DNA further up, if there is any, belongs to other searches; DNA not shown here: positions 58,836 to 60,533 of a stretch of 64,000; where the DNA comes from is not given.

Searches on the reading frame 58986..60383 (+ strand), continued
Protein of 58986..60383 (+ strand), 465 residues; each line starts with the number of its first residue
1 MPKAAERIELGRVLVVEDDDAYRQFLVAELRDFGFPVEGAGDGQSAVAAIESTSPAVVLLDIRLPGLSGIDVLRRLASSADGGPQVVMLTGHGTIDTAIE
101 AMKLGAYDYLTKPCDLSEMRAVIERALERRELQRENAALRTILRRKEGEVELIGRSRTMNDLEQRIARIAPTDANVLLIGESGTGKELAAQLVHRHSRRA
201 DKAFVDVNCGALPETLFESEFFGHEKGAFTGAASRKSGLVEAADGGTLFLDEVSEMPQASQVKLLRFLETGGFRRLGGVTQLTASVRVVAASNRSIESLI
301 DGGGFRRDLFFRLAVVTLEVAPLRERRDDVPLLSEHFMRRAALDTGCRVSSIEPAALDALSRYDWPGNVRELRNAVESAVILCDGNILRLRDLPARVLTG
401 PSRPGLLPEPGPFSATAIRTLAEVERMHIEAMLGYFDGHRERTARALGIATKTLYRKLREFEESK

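Call 23: find_encoding_contigs(protein=P0016, flank=2500, max_places=2)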
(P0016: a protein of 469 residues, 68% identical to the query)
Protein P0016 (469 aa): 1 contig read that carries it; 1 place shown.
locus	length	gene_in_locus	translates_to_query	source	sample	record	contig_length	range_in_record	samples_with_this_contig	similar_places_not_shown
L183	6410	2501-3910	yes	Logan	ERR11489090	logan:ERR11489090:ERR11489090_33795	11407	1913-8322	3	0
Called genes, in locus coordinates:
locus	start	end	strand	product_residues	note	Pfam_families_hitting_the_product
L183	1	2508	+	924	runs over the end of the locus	PF13188:PAS_8 (faint), PF13426:PAS_9 (faint), PF13492:GAF_3 (faint), PF01590:GAF, PF08448:PAS_4, PF00512:HisKA, PF02518:HATPase_c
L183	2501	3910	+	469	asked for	PF00072:Response_reg, PF00158:Sigma54_activat, PF14532:Sigma54_activ_2, PF07728:AAA_5 (weak), PF25601:AAA_lid_14, PF02954:HTH_8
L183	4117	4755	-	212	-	-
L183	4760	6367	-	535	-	PF13231:PMT_2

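Call 27: find_encoding_contigs(protein=P0005, flank=2500, max_places=2)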
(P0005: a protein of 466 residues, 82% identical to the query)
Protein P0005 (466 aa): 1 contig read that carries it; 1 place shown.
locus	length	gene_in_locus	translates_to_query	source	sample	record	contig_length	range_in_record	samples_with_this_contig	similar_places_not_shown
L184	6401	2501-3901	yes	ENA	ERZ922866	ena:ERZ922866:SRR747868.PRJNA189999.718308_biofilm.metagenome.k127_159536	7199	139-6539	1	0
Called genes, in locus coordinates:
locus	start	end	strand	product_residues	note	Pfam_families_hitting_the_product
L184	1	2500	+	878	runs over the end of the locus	?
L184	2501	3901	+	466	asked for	PF00072:Response_reg, PF00158:Sigma54_activat, PF14532:Sigma54_activ_2, PF07728:AAA_5, PF25601:AAA_lid_14, PF02954:HTH_8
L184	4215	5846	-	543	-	PF13231:PMT_2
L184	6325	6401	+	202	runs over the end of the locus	PF00156:Pribosyltran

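Call 28: find_encoding_contigs(protein=P0019, flank=2500, max_places=2)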
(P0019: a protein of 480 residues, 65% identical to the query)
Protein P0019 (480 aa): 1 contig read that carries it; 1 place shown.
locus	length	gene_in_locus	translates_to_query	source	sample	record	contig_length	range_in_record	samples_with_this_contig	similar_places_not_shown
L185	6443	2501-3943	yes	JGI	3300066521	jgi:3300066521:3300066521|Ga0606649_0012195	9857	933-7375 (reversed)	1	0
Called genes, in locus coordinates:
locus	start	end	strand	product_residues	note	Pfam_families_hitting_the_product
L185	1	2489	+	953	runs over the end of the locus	PF00989:PAS (faint), PF01590:GAF, PF13185:GAF_2 (weak), PF13188:PAS_8 (weak), PF08448:PAS_4, PF13426:PAS_9 (weak), PF00512:HisKA, PF02518:HATPase_c, +2 more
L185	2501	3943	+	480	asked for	PF00072:Response_reg, PF00158:Sigma54_activat, PF01078:Mg_chelatase (faint), PF14532:Sigma54_activ_2, PF00004:AAA (faint), PF07728:AAA_5, PF25601:AAA_lid_14, PF02954:HTH_8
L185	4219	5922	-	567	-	PF13231:PMT_2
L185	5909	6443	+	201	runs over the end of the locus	PF00156:Pribosyltran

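Call 29: find_encoding_contigs(protein=P0018, flank=2500, max_places=2)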
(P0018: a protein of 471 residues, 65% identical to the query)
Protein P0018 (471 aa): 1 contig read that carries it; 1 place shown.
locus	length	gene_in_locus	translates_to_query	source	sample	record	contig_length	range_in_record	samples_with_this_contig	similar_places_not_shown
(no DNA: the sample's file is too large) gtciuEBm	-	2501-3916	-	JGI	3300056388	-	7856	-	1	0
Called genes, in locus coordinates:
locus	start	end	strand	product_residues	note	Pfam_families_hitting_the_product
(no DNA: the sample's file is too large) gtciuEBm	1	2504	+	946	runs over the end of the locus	PF01590:GAF, PF13185:GAF_2, PF13492:GAF_3, PF00989:PAS, PF13188:PAS_8 (weak), PF08448:PAS_4, PF00512:HisKA, PF02518:HATPase_c, +2 more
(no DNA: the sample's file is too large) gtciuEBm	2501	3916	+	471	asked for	PF00072:Response_reg, PF01078:Mg_chelatase (faint), PF00158:Sigma54_activat, PF14532:Sigma54_activ_2, PF07728:AAA_5 (weak), PF25601:AAA_lid_14, PF02954:HTH_8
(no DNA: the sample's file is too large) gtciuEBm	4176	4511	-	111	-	?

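Call 30: find_encoding_contigs(protein=P0021, flank=2500, max_places=2)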
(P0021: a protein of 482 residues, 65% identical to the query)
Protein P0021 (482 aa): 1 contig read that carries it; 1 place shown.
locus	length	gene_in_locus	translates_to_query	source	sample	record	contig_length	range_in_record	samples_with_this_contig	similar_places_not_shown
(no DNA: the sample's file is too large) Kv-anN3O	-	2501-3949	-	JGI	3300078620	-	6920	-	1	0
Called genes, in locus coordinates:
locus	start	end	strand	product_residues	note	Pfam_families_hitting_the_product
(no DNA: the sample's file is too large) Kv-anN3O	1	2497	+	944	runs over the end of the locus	?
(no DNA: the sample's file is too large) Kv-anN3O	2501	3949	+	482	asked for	PF00072:Response_reg, PF00158:Sigma54_activat, PF01078:Mg_chelatase (faint), PF14532:Sigma54_activ_2, PF00004:AAA (faint), PF07728:AAA_5, PF25601:AAA_lid_14, PF02954:HTH_8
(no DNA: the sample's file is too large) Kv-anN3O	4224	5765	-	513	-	PF13231:PMT_2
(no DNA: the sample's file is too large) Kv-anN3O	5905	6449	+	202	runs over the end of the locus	PF00156:Pribosyltran (weak)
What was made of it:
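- Tried and rejected: Two look-ups returned no DNA (calls 29, 30).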

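Call 63: list_cluster_members(proteins=[window:58986-60380:+, P0006, P0007, P0017, P0015])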
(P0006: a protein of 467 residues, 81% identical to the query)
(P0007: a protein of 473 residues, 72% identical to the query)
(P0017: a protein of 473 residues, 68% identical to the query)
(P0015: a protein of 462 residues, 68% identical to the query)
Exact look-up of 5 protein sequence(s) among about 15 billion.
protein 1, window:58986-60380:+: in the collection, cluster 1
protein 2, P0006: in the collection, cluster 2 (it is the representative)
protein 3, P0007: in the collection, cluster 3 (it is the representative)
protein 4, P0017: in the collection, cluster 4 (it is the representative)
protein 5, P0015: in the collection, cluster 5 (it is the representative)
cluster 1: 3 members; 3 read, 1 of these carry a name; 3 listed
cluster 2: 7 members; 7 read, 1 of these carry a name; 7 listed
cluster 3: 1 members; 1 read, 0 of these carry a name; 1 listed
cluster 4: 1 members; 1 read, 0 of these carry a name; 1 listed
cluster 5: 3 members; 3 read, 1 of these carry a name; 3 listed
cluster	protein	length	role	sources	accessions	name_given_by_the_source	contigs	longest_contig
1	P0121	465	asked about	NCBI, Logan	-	-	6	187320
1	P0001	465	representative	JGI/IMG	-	-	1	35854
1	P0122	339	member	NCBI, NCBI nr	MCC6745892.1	MAG: sigma-54-dependent Fis family transcriptional regulator, partial [Acidobacteria ... | sigma-54-dependent Fis family transcriptional regulator [Acidobacteriota bacterium]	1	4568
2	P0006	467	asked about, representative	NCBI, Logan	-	-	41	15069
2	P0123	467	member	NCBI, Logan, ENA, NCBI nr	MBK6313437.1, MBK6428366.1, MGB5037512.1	MAG: sigma-54-dependent Fis family transcriptional regulator [Blastocatellia bacterium] | sigma-54-dependent Fis family transcriptional regulator [Blastocatellia bacterium]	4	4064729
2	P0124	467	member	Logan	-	-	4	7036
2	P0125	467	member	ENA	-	-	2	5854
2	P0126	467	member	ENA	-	-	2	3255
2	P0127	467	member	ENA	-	-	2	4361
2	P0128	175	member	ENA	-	-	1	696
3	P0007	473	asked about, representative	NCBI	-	-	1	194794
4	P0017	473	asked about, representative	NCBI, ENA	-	-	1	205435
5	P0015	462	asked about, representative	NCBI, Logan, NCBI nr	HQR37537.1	MAG TPA: sigma-54 dependent transcriptional regulator [Blastocatellia bacterium] | sigma-54 dependent transcriptional regulator [Blastocatellia bacterium]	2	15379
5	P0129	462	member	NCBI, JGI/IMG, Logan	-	-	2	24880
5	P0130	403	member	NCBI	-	-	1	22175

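Call 73: search_protein_families(library=ncbifam, proteins=[window:58986-60383:+], max_evalue=0.00001)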
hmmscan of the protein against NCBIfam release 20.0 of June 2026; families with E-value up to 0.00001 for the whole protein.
window:58986-60383:+ (465 aa): 100 families (the best 25 are shown)
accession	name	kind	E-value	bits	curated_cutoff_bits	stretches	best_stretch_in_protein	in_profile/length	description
NF008469.0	PRK11361.1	equivalog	1.2e-132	442.9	714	1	12-461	6-454/461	acetoacetate metabolism transcriptional regulator AtoC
TIGR01818.1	ntrC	equivalog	3.6e-122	408.5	558.6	1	13-397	1-381/463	nitrogen regulation protein NR(I)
TIGR02915.1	PEP_resp_reg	equivalog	1.2e-112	377.1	502.6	1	13-460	1-441/445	PEP-CTERM-box response regulator transcription factor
NF051870.1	NAssimRespRegNtrX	equivalog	1.9e-110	369.8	600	1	13-460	4-449/452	nitrogen assimilation response regulator NtrX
NF007689.0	PRK10365.1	equivalog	3e-106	355.8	760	1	13-458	8-439/441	sigma-54-dependent response regulator transcription factor ZraR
NF041946.1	LuxO_transreg_Vib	equivalog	7.6e-105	351.3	800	1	16-397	2-380/463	quorum-sensing sigma-54 dependent transcriptional regulator LuxO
NF008176.1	PRK10923.1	equivalog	6.4e-102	341.5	620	1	10-398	3-386/469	nitrogen regulation protein NR(I)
NF041552.1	TF_PrdR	equivalog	2.9e-90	303.3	795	1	148-461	265-576/577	sigma-54 dependent transcriptional regulator PrdR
TIGR01817.1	nifA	equivalog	3.6e-90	303.2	528.85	1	124-394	172-439/534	nif-specific transcriptional activator NifA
NF011695.0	PRK15115.1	equivalog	7.1e-90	301.9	763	1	12-387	8-372/445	two-component system response regulator GlrR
NF003451.0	PRK05022.1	equivalog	4.1e-87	293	476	1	125-456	166-503/512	nitric oxide reductase transcriptional regulator NorR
NF050807.1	TransRegFlbDCaul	equivalog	1.1e-85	288.1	750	1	147-463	115-440/454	sigma-54-dependent transcriptional regulator FlbD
NF038308.1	RNA_repair_RtcR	equivalog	2.3e-83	280.8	650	1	95-394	123-433/530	RNA repair transcriptional activator RtcR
NF049963.1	RespRegFlgRCampy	domain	1.1e-82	278.2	750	1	13-393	3-377/429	fla regulon two-component system response regulator FlgR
TIGR02329.1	propionate_PrpR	equivalog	2e-82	277.6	499.2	1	119-459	175-525/526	propionate catabolism operon regulatory protein PrpR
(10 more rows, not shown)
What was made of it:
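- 58986..60383 (+): NtrC-family sigma-54 activator (bEBP) with REC, AAA+ and HTH_8 domains. It carries GAFTGA (residue 227), Walker A GESGTGK (residue 180) and the receiver Asp in LLDIRLP (residue 61). It scores below every NCBIfam equivalog cut-off: AtoC 443/714, NtrC 408/559, LuxO 351/800, GlrR 302/763 (call 73).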
